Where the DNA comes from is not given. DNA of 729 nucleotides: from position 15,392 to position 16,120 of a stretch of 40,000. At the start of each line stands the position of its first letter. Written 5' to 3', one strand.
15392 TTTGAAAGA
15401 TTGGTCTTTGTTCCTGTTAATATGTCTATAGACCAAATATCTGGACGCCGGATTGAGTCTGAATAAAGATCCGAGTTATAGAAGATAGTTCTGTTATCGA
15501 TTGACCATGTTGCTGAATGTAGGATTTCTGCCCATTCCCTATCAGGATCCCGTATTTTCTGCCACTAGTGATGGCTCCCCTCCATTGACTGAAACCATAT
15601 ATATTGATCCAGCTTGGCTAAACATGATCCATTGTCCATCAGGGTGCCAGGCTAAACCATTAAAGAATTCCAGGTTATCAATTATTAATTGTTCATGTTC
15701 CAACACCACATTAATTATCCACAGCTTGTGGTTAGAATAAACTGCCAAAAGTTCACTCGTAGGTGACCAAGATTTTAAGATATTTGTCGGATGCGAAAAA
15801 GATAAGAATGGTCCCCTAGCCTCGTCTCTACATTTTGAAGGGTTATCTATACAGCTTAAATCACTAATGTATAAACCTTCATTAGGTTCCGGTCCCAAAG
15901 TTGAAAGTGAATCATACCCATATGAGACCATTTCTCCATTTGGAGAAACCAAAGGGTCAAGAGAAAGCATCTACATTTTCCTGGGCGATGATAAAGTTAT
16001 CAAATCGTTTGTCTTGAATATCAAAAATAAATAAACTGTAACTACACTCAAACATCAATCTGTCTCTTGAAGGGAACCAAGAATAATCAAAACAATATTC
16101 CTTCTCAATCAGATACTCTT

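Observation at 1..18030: Complete chromosomal integron with at least 15 cassettes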

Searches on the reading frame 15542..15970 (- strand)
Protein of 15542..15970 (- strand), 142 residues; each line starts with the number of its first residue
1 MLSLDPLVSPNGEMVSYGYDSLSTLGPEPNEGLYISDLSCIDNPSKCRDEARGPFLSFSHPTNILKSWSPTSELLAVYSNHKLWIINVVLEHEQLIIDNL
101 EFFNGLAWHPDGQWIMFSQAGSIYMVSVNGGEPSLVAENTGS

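Call 15: search_protein_families(library=pfam, proteins=[window:15542-15970:-], max_evalue=0.01)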
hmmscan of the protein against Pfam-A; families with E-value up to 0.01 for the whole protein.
window:15542-15970:- (142 aa): 1 family
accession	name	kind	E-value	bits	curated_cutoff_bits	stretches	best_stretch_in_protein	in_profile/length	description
PF07676.18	PD40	-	0.0021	18.4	20.9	0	105-118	13-26/38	WD40-like Beta Propeller Repeat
